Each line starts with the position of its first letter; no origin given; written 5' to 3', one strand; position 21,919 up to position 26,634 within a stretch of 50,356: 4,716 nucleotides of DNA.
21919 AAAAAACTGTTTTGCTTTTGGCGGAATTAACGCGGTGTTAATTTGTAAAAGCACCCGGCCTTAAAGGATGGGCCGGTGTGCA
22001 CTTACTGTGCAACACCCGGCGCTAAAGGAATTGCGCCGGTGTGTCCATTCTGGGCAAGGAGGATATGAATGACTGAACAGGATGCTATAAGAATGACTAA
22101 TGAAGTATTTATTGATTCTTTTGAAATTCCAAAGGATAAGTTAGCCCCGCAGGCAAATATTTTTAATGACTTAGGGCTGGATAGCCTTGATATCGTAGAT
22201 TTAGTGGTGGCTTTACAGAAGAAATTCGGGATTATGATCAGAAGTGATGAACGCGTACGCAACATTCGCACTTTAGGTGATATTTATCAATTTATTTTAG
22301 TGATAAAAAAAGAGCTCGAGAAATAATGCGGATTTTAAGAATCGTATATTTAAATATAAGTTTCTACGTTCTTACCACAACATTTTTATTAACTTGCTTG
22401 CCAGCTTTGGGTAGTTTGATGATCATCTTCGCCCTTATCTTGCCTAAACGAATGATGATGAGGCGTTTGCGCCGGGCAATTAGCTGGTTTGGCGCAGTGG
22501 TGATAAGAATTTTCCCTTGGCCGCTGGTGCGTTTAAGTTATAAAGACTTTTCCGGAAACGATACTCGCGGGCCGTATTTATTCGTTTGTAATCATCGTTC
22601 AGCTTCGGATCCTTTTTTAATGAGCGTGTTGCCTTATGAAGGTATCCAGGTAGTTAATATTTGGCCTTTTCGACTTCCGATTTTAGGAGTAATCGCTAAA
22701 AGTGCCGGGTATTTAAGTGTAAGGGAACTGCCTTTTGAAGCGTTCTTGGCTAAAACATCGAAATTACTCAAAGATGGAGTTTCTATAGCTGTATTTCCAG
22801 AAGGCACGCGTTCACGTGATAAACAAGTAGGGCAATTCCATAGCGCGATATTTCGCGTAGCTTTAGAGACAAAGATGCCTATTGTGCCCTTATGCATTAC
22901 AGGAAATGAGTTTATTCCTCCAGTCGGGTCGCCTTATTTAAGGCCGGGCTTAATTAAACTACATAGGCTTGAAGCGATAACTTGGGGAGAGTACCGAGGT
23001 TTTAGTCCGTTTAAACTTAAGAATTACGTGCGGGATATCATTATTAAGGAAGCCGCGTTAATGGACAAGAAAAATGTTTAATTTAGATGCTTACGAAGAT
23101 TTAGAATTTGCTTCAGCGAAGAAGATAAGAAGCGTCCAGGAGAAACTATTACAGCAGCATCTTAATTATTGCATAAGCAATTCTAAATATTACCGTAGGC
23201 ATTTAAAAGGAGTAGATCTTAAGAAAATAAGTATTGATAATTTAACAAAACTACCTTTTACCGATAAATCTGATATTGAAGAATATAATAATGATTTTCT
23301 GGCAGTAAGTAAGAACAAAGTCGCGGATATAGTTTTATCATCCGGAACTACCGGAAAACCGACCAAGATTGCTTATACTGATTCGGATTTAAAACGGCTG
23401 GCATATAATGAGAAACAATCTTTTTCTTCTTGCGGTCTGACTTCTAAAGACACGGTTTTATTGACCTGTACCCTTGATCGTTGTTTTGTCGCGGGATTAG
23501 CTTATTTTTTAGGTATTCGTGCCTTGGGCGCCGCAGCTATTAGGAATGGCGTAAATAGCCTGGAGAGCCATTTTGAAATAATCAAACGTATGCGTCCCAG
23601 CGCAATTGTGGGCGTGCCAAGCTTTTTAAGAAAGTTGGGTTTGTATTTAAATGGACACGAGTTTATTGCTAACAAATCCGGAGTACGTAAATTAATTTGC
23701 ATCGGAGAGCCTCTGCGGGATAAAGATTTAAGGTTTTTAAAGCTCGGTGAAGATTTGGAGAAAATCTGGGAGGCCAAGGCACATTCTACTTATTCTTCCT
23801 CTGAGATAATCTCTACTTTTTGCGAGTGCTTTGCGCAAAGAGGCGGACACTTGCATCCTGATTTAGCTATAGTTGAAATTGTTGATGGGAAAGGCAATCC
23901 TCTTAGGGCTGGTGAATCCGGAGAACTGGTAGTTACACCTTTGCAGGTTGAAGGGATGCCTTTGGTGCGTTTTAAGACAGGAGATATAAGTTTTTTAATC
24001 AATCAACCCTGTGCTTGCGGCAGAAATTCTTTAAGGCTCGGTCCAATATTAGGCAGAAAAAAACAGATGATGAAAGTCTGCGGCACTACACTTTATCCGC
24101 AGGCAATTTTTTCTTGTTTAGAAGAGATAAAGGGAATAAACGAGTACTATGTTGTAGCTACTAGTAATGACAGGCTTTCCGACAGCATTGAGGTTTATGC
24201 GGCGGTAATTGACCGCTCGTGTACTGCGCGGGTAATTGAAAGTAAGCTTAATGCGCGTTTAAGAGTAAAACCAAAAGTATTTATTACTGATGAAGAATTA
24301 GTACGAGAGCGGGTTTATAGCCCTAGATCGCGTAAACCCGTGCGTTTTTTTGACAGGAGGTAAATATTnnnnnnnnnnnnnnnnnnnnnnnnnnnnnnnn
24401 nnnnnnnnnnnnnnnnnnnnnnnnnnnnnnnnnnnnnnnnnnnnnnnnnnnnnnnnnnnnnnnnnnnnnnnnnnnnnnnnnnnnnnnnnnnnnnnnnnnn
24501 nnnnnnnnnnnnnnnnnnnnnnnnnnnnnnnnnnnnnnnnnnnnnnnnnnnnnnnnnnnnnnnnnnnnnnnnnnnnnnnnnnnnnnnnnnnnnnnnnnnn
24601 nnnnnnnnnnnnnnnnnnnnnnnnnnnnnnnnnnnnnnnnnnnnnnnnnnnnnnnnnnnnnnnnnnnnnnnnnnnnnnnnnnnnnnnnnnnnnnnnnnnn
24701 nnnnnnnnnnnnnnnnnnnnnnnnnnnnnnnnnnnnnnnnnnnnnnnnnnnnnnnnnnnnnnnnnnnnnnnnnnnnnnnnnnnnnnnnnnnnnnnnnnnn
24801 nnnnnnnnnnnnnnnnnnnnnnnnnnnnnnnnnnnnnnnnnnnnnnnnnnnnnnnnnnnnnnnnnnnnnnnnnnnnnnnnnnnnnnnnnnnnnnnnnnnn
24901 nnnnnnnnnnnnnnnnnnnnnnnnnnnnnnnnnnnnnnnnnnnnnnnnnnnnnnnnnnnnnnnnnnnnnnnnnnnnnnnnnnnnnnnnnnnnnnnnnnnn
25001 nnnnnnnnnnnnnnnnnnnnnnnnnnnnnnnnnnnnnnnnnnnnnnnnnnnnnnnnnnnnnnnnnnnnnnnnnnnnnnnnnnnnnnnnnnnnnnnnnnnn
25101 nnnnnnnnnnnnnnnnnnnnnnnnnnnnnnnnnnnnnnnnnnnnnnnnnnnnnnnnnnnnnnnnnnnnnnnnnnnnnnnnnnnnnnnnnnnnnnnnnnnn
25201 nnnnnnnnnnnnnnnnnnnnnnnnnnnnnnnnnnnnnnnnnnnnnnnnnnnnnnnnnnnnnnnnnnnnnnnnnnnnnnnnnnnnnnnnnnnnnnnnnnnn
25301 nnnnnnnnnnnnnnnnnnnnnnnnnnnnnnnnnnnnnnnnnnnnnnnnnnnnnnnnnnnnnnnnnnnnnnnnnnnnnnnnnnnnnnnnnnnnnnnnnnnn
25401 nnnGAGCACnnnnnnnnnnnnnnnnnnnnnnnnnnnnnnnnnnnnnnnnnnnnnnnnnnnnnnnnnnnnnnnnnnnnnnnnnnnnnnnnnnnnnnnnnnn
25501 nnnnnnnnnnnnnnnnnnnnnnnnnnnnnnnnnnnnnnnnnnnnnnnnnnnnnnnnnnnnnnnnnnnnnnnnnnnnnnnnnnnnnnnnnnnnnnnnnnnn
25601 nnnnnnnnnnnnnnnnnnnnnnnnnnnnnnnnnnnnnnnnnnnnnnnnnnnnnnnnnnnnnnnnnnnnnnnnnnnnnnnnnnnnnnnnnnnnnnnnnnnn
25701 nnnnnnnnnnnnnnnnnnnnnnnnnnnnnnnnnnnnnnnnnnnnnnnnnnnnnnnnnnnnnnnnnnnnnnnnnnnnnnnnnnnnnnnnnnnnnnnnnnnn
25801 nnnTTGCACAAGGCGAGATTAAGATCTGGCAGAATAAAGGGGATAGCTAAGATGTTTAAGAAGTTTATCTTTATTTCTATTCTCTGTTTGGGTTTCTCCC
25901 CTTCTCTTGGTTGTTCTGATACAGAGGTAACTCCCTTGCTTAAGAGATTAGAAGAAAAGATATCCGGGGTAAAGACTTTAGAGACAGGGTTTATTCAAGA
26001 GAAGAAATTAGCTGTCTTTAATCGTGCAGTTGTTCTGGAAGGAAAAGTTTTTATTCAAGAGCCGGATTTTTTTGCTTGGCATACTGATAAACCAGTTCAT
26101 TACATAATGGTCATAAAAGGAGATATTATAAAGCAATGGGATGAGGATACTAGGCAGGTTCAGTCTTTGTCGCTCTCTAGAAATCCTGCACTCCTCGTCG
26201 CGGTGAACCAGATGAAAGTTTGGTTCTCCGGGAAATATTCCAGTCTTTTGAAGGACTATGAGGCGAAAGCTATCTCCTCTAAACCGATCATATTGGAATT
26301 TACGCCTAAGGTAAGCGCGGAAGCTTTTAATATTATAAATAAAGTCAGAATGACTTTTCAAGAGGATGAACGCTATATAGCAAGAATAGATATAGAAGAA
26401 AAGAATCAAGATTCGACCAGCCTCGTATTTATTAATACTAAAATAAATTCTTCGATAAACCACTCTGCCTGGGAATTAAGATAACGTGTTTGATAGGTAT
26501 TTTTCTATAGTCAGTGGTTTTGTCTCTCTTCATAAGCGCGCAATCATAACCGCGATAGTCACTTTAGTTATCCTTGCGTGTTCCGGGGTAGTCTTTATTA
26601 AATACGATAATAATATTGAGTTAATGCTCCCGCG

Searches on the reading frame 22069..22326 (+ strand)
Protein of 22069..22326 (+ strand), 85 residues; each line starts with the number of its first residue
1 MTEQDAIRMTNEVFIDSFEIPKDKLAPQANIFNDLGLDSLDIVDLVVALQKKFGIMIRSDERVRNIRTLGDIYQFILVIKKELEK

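Call 3: search_protein_families(library=pfam, proteins=[window:22069-22326:+], max_evalue=0.01)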
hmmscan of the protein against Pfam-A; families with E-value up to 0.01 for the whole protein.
window:22069-22326:+ (85 aa): 2 families
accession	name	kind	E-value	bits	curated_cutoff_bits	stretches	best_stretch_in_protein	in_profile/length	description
PF00550.31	PP-binding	-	3.5e-11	43.6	20.8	1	15-76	8-67/67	Phosphopantetheine attachment site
PF14573.12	PP-binding_2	-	0.0082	16.8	32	1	34-80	43-88/96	Acyl-carrier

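Call 31: search_protein_families(library=ncbifam, proteins=[window:22069-22326:+], max_evalue=0.00001)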
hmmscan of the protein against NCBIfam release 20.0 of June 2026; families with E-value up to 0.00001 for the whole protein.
window:22069-22326:+ (85 aa): 13 families
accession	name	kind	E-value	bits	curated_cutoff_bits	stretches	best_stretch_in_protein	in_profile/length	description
NF003757.0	PRK05350.1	equivalog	1.8e-16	60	65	1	2-77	3-77/83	acyl carrier protein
NF002148.0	PRK00982.1-2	subfamily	2.1e-16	59.5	71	1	9-76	8-74/79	acyl carrier protein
NF002151.0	PRK00982.1-5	equivalog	7.4e-14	51.6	92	1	10-76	8-73/78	acyl carrier protein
TIGR00517.1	acyl_carrier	equivalog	1.4e-13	50.5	70.45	1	10-76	8-73/77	acyl carrier protein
NF002150.0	PRK00982.1-4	subfamily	1.6e-12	47.5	66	1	1-76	1-75/80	acyl carrier protein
NF006031.0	PRK08172.1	equivalog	2.4e-11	44.1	76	1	8-84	7-79/82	acyl carrier protein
NF002147.0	PRK00982.1-1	equivalog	3.1e-11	42.9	84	1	2-79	4-80/83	acyl carrier protein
NF005079.0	PRK06508.1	equivalog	5.6e-10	39.5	83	1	12-63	10-61/93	acyl carrier protein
NF002149.0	PRK00982.1-3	equivalog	1.2e-09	38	106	1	12-75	10-72/78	acyl carrier protein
NF058660.1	cispen_ACP_AmcB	equivalog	8.2e-09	35.5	80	1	10-76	11-75/80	cispentacin biosynthesis acyl carrier protein AmcB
NF006617.0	PRK09184.1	subfamily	2.5e-08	33.8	70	1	13-76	21-90/96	phosphopantetheine-binding protein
NF009104.0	PRK12449.1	equivalog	3.9e-08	33.1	70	1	17-77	17-76/80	acyl carrier protein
NF040636.1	AcpM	exception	7.4e-08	32.3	146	1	15-82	15-81/93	meromycolate extension acyl carrier protein AcpM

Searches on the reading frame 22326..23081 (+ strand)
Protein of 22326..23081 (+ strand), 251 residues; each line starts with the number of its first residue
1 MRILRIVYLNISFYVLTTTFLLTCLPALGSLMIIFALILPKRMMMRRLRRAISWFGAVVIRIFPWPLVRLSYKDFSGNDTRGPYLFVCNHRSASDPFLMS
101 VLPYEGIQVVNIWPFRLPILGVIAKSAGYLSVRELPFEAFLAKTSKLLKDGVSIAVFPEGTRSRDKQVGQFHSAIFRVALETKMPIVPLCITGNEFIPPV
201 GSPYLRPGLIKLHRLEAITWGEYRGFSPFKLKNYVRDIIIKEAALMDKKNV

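Call 3: search_protein_families(library=pfam, proteins=[window:22326-23081:+], max_evalue=0.01)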
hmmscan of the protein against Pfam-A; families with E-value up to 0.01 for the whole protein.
window:22326-23081:+ (251 aa): 1 family
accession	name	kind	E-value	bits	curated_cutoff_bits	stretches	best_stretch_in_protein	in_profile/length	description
PF01553.26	Acyltransferase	-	2.8e-20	72.9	23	1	81-191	13-131/132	Acyltransferase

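Call 31: search_protein_families(library=ncbifam, proteins=[window:22326-23081:+], max_evalue=0.00001)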
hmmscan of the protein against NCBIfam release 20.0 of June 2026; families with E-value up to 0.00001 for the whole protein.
window:22326-23081:+ (251 aa): 3 families
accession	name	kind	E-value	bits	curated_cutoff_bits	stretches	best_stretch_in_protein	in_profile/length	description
TIGR00530.1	AGP_acyltrn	subfamily_domain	4.9e-18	65.1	102.95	1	79-191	13-129/130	1-acylglycerol-3-phosphate O-acyltransferase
NF006386.0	PRK08633.1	equivalog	1.7e-09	36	1221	1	51-193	406-553/1147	acyl-[ACP]--phospholipid O-acyltransferase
NF011593.0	PRK15018.1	equivalog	7.5e-09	35.7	501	1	49-249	32-235/245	1-acylglycerol-3-phosphate O-acyltransferase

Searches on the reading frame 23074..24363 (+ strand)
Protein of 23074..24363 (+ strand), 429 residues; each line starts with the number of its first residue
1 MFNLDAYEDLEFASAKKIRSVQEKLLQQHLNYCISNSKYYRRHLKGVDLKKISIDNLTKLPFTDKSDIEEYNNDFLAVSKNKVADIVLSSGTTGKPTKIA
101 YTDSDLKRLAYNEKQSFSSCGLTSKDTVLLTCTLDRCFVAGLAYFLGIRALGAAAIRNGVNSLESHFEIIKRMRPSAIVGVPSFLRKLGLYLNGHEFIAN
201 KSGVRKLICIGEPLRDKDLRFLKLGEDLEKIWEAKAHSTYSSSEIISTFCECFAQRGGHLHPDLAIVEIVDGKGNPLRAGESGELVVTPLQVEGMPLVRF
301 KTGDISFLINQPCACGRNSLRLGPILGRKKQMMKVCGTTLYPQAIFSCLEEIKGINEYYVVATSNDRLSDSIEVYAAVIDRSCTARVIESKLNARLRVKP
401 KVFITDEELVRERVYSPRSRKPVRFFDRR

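Call 3: search_protein_families(library=pfam, proteins=[window:23074-24363:+], max_evalue=0.01)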
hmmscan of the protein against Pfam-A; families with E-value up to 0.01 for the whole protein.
window:23074-24363:+ (429 aa): 2 families
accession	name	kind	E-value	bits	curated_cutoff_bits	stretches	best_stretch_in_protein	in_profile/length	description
PF00501.34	AMP-binding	-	1.7e-16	60.5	29.9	1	59-288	138-375/384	AMP-binding enzyme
PF14535.12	AMP-binding_C_2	-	1e-05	26.2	25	1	337-429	1-96/96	AMP-binding enzyme C-terminal domain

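Call 30: search_protein_families(library=ncbifam, proteins=[window:23074-24363:+], max_evalue=0.001)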
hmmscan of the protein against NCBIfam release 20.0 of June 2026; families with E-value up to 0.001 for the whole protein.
window:23074-24363:+ (429 aa): 31 families (the best 25 are shown)
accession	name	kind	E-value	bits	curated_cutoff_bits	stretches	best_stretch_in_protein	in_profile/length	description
NF053551.1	FlxY_rubin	equivalog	6.8e-141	469.8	520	1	11-429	2-424/424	flexirubin biosynthesis putative acyl-CoA ligase FlxY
NF041878.1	paak_haloarch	equivalog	9.2e-56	189.2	700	1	7-395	2-396/427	phenylacetate--CoA ligase PaaK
NF045666.1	DVU1553_fam_AMP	equivalog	1.8e-53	181.8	300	1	13-328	18-330/331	DVU_1553 family AMP-dependent CoA ligase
TIGR02155.1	PA_CoA_ligase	equivalog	1.1e-46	159.3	646.3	1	12-428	2-421/422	phenylacetate--CoA ligase PaaK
TIGR03335.1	F390_ftsA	equivalog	1.2e-22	80.3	458.7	1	9-338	5-338/445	coenzyme F390 synthetase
NF041217.1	BagE_FevW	exception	2.9e-21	75.9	800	1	16-402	11-384/424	bagremycin/ferroverdin synthetase BagE/FevW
TIGR02304.1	aden_form_hyp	equivalog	1.3e-16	60.7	251.9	1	161-387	174-389/430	F390 synthetase-related protein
NF004837.0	PRK06187.1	subfamily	6.6e-11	41.1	476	1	58-287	147-377/531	long-chain-fatty-acid--CoA ligase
NF053567.1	HBDA_AROS1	equivalog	7.7e-10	37.7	1000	1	77-215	167-300/523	3-hydroxybenzoate--CoA ligase HbdA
NF001208.0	PRK00174.1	subfamily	3.4e-08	32.3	657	1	77-397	253-585/649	acetate--CoA ligase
NF004758.0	PRK06087.1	equivalog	4.2e-07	28.8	736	1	73-284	180-384/548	medium-chain fatty-acid--CoA ligase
NF005801.1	PRK07656.1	equivalog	8.2e-07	28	657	0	64-184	147-263/500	FadD3 family acyl-CoA ligase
NF005307.0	PRK06839.1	equivalog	9.9e-07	27.7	748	1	52-397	127-458/496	o-succinylbenzoate--CoA ligase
NF009071.0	PRK12406.1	subfamily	1.4e-06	27.1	701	0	79-287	151-356/510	acyl-CoA synthetase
TIGR01733.1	AA-adenyl-dom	subfamily_domain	1.7e-06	27.1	317.4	1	40-288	82-325/409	amino acid adenylation domain-containing protein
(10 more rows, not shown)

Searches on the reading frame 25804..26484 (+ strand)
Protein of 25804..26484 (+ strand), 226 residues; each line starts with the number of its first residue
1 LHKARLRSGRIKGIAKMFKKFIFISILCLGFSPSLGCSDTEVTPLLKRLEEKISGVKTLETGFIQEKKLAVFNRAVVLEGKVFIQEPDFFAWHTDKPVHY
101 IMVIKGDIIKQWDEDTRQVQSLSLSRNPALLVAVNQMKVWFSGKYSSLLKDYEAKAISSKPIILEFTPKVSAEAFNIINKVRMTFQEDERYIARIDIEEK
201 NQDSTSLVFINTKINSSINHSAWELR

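Call 3: search_protein_families(library=pfam, proteins=[window:25804-26484:+], max_evalue=0.01)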
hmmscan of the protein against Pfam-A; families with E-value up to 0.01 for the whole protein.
window:25804-26484:+ (226 aa): 1 family
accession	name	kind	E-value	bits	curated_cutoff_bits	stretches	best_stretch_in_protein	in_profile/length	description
PF03548.22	LolA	-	4.7e-15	56.2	23.6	1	55-221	2-160/165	Outer membrane lipoprotein carrier protein LolA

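Call 31: search_protein_families(library=ncbifam, proteins=[window:25804-26484:+], max_evalue=0.00001)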
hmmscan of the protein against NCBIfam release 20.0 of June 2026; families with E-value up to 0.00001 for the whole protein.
window:25804-26484:+ (226 aa): 3 families
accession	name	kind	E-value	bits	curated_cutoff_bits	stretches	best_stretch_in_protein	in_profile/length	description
NF053544.1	LolA2_flexi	equivalog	2.7e-26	92.2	125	1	21-223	7-206/208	flexirubin biosynthesis/transport protein LolA2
TIGR00547.2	lolA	equivalog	2.2e-13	50.1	112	1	45-222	20-188/202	outer membrane lipoprotein periplasmic chaperone LolA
NF000663.1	PRK00031.2-1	exception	4e-06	26.5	120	0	55-153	19-115/168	LolA-like outer membrane lipoprotein chaperone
